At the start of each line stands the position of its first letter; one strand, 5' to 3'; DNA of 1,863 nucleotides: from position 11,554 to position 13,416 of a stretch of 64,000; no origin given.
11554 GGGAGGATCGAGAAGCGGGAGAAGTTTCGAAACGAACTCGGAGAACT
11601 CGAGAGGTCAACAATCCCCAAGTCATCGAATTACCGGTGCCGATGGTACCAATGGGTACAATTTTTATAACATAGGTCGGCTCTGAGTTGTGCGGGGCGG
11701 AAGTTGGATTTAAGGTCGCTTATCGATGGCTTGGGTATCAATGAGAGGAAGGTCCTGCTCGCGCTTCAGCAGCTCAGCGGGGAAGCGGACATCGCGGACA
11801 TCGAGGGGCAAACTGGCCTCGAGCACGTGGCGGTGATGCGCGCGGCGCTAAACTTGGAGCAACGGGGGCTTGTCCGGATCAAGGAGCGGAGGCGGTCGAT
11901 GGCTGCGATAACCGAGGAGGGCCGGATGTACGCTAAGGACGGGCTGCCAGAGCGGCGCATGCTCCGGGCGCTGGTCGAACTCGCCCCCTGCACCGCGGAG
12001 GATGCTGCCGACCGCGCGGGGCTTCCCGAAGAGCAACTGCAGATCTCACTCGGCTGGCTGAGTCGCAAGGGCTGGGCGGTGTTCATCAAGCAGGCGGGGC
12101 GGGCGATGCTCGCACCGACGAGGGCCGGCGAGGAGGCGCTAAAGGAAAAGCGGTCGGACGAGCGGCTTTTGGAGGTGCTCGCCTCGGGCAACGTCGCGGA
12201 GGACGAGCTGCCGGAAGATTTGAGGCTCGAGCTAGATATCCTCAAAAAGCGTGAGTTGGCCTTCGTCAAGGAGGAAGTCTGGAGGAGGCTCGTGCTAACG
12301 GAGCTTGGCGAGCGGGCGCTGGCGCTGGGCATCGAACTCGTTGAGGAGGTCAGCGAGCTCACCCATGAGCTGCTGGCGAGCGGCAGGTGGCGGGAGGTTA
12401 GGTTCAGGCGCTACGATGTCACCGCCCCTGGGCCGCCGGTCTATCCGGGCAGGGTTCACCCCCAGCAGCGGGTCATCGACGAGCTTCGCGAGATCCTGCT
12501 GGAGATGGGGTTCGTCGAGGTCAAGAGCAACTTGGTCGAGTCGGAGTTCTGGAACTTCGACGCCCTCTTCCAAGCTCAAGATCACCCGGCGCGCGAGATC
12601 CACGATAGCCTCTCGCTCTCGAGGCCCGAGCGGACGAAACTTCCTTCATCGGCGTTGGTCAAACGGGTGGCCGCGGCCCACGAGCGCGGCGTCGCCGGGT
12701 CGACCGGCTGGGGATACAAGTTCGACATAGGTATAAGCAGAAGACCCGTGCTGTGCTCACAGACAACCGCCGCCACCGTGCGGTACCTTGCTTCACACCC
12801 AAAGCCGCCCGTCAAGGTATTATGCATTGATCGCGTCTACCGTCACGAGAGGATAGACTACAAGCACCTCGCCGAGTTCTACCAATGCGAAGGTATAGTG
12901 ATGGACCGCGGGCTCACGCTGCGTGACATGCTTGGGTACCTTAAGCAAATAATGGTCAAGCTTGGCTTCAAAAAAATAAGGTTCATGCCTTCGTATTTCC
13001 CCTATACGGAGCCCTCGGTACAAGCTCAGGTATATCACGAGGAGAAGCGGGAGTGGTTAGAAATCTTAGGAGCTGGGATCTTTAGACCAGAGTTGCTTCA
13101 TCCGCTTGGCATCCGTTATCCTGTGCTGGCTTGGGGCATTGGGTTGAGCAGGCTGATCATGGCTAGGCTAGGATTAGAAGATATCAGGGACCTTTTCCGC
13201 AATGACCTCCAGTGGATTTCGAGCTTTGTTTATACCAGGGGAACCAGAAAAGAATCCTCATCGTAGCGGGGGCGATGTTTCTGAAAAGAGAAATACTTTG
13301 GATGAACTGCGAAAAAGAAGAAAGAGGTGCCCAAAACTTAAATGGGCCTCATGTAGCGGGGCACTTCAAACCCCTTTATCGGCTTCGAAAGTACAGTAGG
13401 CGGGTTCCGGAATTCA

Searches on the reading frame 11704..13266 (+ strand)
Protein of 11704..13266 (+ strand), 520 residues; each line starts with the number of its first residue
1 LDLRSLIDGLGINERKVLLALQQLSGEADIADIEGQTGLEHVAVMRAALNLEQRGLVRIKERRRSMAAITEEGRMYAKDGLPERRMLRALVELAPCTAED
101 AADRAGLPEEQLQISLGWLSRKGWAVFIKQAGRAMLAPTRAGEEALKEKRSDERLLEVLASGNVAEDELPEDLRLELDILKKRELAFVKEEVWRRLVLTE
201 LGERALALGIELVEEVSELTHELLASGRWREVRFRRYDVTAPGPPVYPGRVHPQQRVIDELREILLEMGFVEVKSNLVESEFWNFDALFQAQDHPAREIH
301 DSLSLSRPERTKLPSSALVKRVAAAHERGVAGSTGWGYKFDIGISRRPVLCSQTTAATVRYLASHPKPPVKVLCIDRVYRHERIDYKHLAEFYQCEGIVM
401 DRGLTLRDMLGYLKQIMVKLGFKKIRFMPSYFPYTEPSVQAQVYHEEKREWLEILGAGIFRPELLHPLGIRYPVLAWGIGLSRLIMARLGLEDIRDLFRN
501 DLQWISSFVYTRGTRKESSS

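Call 27: search_protein_families(library=pfam, proteins=[window:11704-13266:+], max_evalue=0.001)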
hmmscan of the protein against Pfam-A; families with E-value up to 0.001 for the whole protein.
window:11704-13266:+ (520 aa): 4 families
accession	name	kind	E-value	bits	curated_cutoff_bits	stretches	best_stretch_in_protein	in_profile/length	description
PF01409.25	tRNA-synt_2d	-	5.5e-86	288.5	19.8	1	237-508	2-246/246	tRNA synthetases class II core domain (F)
PF01978.25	TrmB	-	3.2e-08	33.7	25.6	0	85-129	12-56/68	Sugar-specific transcriptional regulator TrmB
PF17759.6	tRNA_synthFbeta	-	2.5e-05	24.3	22.4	0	240-288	4-52/214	Phenylalanyl tRNA synthetase beta chain CLM domain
PF00152.25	tRNA-synt_2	-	0.00031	20.3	25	0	371-396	93-118/308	tRNA synthetases class II (D, K and N)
